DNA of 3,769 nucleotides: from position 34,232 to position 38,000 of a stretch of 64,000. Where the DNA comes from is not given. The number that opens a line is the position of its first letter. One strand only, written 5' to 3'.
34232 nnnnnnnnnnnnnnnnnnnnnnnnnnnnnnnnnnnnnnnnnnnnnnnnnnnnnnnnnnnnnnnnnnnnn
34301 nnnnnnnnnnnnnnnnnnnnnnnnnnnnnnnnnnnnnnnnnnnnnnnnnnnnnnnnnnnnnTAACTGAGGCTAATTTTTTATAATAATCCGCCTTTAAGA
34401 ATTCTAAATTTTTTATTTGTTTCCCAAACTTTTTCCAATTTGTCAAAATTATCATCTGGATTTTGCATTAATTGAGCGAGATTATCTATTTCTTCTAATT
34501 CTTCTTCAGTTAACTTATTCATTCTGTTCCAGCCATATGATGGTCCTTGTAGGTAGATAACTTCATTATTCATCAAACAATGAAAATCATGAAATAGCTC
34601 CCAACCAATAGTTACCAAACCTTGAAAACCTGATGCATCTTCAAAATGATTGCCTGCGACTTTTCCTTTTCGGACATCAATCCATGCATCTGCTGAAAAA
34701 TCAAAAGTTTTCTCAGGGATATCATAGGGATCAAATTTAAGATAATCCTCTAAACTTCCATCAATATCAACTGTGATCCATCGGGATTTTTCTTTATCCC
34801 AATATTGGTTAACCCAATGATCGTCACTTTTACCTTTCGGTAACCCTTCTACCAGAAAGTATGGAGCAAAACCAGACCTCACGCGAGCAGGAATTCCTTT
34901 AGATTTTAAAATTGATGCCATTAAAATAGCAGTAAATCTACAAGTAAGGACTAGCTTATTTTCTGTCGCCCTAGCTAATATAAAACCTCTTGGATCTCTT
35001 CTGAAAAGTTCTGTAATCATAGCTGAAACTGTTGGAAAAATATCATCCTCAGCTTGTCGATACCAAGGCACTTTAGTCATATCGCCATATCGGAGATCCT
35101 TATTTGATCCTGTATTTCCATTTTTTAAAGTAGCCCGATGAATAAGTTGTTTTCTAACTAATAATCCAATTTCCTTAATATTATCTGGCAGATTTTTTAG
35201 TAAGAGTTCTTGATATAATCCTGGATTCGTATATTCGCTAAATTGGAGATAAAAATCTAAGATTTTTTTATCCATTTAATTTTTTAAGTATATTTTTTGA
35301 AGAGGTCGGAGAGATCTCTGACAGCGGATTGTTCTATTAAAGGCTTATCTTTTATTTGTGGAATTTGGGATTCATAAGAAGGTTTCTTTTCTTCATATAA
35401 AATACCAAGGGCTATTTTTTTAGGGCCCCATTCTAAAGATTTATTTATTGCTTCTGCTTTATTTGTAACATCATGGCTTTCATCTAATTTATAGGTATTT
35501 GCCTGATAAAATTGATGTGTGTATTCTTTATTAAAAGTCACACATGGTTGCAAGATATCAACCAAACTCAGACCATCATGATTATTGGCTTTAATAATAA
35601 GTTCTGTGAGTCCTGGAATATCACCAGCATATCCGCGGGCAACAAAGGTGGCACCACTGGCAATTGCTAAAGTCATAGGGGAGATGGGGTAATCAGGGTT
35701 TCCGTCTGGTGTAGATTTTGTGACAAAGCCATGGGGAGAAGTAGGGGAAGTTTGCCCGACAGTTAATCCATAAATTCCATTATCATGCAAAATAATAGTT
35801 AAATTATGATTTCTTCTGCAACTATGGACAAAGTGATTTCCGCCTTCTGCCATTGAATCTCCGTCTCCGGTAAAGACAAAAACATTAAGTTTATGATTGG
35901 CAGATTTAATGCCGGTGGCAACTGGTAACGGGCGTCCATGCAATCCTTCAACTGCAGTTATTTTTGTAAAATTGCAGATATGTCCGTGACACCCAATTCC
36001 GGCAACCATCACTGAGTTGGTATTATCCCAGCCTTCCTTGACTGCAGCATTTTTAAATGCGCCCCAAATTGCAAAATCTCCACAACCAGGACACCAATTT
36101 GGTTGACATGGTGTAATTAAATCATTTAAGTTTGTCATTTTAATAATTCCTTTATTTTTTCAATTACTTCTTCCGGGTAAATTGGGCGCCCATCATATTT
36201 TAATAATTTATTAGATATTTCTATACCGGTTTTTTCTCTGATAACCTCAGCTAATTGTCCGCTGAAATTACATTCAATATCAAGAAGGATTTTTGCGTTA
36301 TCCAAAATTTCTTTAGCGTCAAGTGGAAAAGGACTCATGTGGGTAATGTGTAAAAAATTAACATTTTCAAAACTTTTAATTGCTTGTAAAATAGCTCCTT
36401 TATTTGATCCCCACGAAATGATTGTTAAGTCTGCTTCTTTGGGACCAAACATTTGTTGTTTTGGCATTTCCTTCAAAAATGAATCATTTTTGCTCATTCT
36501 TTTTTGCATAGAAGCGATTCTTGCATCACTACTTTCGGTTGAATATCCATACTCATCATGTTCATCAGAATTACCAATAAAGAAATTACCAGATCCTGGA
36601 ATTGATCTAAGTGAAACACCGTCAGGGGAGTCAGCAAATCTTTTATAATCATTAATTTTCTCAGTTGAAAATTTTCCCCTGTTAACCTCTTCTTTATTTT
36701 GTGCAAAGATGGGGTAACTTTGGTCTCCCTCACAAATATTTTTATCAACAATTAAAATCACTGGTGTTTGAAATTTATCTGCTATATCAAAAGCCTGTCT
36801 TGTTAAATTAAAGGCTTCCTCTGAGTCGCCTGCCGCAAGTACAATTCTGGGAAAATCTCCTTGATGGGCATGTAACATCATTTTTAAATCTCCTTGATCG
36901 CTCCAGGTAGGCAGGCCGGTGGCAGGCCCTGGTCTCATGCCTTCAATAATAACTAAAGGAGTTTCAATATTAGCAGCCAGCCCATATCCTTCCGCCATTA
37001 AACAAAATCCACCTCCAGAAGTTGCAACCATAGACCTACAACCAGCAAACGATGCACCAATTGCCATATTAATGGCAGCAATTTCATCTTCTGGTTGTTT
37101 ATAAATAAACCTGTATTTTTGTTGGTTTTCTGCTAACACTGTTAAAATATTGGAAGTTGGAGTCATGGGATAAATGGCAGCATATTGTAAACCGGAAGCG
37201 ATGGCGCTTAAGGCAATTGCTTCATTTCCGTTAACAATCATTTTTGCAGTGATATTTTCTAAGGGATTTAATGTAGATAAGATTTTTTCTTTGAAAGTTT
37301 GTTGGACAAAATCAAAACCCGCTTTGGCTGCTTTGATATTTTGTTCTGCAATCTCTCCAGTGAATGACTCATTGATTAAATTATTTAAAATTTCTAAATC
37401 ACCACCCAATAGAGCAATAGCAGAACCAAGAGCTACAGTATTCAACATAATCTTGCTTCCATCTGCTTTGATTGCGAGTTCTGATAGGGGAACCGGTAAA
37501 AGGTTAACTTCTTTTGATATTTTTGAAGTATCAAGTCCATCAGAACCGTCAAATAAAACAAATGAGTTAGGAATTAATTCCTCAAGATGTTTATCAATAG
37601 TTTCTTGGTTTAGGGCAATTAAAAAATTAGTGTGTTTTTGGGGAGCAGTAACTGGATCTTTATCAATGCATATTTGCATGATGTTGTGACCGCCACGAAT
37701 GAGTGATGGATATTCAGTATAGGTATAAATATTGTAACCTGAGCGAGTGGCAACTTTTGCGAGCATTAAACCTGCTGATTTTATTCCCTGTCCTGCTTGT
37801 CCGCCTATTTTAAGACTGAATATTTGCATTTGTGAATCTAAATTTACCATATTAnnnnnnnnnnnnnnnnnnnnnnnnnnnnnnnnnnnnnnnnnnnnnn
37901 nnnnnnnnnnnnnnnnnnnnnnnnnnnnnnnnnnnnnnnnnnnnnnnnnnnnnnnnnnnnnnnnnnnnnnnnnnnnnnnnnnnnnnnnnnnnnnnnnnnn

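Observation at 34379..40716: Operon encoding an ADP-forming acyl-CoA synthetase fused to an FNR-like reductase domain, with korA, korB and a transglutaminase-like gene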

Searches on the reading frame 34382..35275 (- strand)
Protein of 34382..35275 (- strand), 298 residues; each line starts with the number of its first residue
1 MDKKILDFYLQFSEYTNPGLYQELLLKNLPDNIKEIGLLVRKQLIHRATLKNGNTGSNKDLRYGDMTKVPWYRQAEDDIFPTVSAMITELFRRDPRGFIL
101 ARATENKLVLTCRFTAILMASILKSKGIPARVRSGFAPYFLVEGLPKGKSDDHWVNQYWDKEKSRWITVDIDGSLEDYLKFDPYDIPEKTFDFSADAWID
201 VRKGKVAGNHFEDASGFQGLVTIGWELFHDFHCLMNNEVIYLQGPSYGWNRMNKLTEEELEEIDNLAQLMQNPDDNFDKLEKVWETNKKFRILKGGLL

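Call 4: search_protein_families(library=pfam, proteins=[window:34382-35275:-], max_evalue=0.01)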
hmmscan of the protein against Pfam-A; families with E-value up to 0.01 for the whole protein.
window:34382-35275:- (298 aa): 1 family
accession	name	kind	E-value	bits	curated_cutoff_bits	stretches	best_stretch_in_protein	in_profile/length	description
PF01841.26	Transglut_core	-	5.1e-06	27.2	23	1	111-170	53-107/108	Transglutaminase-like superfamily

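Call 8: search_protein_families(library=ncbifam, proteins=[window:34382-35275:-], max_evalue=0.001)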
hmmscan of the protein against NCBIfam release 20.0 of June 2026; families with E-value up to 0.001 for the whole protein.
window:34382-35275:- (298 aa): 0 families

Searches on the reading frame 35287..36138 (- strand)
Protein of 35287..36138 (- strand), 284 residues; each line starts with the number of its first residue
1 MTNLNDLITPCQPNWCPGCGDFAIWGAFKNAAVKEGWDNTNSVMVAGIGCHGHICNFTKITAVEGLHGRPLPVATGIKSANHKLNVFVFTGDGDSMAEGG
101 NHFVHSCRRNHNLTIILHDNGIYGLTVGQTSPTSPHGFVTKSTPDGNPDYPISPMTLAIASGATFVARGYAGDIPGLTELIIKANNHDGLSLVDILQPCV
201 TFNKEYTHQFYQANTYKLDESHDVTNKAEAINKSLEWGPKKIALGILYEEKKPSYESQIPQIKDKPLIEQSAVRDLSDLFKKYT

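Call 4: search_protein_families(library=pfam, proteins=[window:35287-36138:-], max_evalue=0.01)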
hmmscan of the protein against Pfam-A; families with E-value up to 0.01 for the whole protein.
window:35287-36138:- (284 aa): 2 families
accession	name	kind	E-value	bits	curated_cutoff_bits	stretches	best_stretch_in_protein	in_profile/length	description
PF02775.26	TPP_enzyme_C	-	1.7e-25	90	21.9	1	61-195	24-151/151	Thiamine pyrophosphate enzyme, C-terminal TPP binding domain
PF12367.13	PFO_beta_C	-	1.2e-22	80.2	24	1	199-263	1-65/66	Pyruvate ferredoxin oxidoreductase beta subunit C terminal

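Call 8: search_protein_families(library=ncbifam, proteins=[window:35287-36138:-], max_evalue=0.001)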
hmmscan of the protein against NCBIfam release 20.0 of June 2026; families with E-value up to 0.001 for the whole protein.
window:35287-36138:- (284 aa): 12 families
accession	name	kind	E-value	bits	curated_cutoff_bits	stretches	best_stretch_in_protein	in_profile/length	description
NF008820.0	PRK11866.1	equivalog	2.1e-99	332.5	402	1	4-279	6-282/287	2-oxoacid ferredoxin oxidoreductase subunit beta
TIGR02177.1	PorB_KorB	subfamily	1.9e-91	306.5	261.9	1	14-268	2-265/286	2-oxoacid:acceptor oxidoreductase, beta subunit, pyruvate/2-ketoisovalerate family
NF041171.1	Oxoac_fdxbeta_Archa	equivalog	3.2e-81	272.8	423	1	13-266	3-267/296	2-oxoacid:ferredoxin oxidoreductase subunit beta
NF008821.0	PRK11869.1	equivalog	1.2e-80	270.5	438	1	14-268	15-268/286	2-oxoacid ferredoxin oxidoreductase subunit beta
NF007207.0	PRK09628.1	equivalog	1.8e-51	175.4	364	1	14-251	17-253/277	2-oxoglutarate ferredoxin oxidoreductase subunit beta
TIGR03336.1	IOR_alpha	equivalog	5.7e-13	48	650.9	1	9-220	352-549/595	indolepyruvate ferredoxin oxidoreductase subunit alpha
NF008819.1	PRK11865.1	equivalog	2.4e-12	46.7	405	1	43-201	42-214/300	pyruvate synthase subunit PorB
NF008818.0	PRK11864.1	subfamily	4.8e-09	35.8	405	1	74-201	78-210/300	3-methyl-2-oxobutanoate dehydrogenase subunit beta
NF004813.0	PRK06163.1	equivalog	1.3e-08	34.8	240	1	65-134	57-126/202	hypothetical protein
NF045792.1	OxalOxredbeta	equivalog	2.6e-08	33.2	590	1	78-147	96-165/311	oxalate oxidoreductase subunit beta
TIGR03846.1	sulfopy_beta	equivalog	2.3e-05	24.4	221.5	1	67-134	44-111/182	sulfopyruvate decarboxylase subunit beta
NF006052.0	PRK08199.1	subfamily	0.00088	17.7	539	0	58-124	408-473/559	thiamine pyrophosphate protein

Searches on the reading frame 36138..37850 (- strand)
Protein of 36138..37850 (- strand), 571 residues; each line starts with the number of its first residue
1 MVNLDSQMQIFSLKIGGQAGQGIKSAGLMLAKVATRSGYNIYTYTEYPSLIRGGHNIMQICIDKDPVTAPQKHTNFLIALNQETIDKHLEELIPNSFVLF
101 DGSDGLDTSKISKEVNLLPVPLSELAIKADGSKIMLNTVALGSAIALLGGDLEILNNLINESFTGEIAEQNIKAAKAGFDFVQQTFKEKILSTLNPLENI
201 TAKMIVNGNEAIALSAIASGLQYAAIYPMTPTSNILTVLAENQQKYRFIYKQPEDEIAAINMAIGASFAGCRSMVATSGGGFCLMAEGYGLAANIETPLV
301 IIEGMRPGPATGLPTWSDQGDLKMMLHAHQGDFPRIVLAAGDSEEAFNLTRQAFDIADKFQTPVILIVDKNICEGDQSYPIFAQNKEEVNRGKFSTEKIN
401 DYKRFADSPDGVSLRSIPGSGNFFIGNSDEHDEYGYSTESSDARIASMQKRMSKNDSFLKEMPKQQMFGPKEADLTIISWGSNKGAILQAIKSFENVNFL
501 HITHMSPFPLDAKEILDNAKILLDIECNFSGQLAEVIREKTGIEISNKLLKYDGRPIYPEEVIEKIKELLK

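Call 4: search_protein_families(library=pfam, proteins=[window:36138-37850:-], max_evalue=0.01)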
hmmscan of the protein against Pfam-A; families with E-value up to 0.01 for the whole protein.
window:36138-37850:- (571 aa): 2 families
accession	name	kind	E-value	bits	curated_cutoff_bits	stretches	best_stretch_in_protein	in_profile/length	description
PF01855.24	POR_N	-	8.6e-50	170.1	27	1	216-446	3-227/231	Pyruvate flavodoxin/ferredoxin oxidoreductase, thiamine diP-bdg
PF01558.24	POR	-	3.1e-35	122.3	27.4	1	19-180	1-173/173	Pyruvate ferredoxin/flavodoxin oxidoreductase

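Call 8: search_protein_families(library=ncbifam, proteins=[window:36138-37850:-], max_evalue=0.001)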
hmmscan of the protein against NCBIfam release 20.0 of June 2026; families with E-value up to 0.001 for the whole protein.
window:36138-37850:- (571 aa): 22 families
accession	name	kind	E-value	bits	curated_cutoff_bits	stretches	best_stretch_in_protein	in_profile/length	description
TIGR03710.1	OAFO_sf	subfamily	5e-184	613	482.75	1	11-566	2-561/561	2-oxoacid:acceptor oxidoreductase subunit alpha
NF041170.1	Oxoac_fdxalpha_Archa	equivalog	2.9e-135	452.1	800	2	131-570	164-623/636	2-oxoacid:ferredoxin oxidoreductase subunit alpha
NF006412.0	PRK08659.1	equivalog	7.5e-72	242.6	411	1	202-569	4-376/378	2-oxoacid:acceptor oxidoreductase subunit alpha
NF007206.0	PRK09627.1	equivalog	3.1e-62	210.7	579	1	203-569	3-375/375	2-oxoglutarate synthase subunit alpha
NF005507.0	PRK07119.1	subfamily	7.8e-44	149.9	399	1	202-373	3-174/352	3-methyl-2-oxobutanoate dehydrogenase subunit VorB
TIGR03336.1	IOR_alpha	equivalog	2.6e-18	65.7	650.9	1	205-387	4-180/595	indolepyruvate ferredoxin oxidoreductase subunit alpha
NF040682.1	PorA_Arch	equivalog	1.1e-16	60.8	550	1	204-531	4-324/387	pyruvate synthase subunit PorA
NF006232.0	PRK08366.1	equivalog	1.5e-15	56.8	646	1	201-384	5-182/394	2-ketoisovalerate ferredoxin oxidoreductase subunit alpha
NF006323.0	PRK08537.1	equivalog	8.3e-14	51.3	235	1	13-184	5-180/181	2-oxoacid:ferredoxin oxidoreductase subunit gamma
NF006233.0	PRK08367.1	equivalog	3.6e-12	45.9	625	1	203-390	4-188/394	pyruvate ferredoxin oxidoreductase subunit alpha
NF006211.0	PRK08338.1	equivalog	7.2e-12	45.1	239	1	13-180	3-166/170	2-oxoacid:ferredoxin oxidoreductase subunit gamma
NF045764.1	PhenlGlyoxDHPadG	equivalog_domain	8.1e-12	44.3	700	1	204-368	3-161/398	NADH-dependent phenylglyoxylate dehydrogenase subunit alpha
NF007201.0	PRK09622.1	equivalog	9.6e-11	41.2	590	1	205-371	12-176/405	2-oxoacid:ferredoxin oxidoreductase subunit alpha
NF006275.0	PRK08441.1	equivalog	2.1e-09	37.2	216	1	12-187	4-183/185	2-oxoglutarate-acceptor oxidoreductase subunit OorC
TIGR02175.1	PorC_KorC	subfamily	1.4e-08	34.7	81.1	1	15-183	6-176/177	2-oxoacid:acceptor oxidoreductase, gamma subunit, pyruvate/2-ketoisovalerate family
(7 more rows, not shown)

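Call 53: search_solved_structures(query=window:36138-37850:-, max_evalue=1e-10)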
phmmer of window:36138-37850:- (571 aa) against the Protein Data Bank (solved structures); distinct sequences matched with E-value up to 1e-10: 6.
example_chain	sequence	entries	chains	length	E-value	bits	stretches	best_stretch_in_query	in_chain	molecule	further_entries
5b46_A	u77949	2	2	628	1.2e-85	291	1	136-570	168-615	2-oxoacid--ferredoxin oxidoreductase alpha subunit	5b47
5b48_A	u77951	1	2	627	6.5e-76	258.9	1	114-569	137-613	2-oxoacid--ferredoxin oxidoreductase alpha subunit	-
6n2n_A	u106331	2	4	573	8.4e-72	245.4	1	13-569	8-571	Pyruvate flavodoxin/ferredoxin oxidoreductase domain protein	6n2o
8ys5_A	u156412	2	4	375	7.1e-45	156.5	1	204-569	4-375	2-oxoglutarate synthase subunit alpha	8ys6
1yd7_A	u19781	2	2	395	2.4e-44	154.8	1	205-567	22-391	2-keto acid:ferredoxin oxidoreductase subunit alpha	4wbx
3ju3_A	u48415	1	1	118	5.2e-23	84.4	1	464-570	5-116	Probable 2-oxoacid ferredoxin oxidoreductase, alpha chain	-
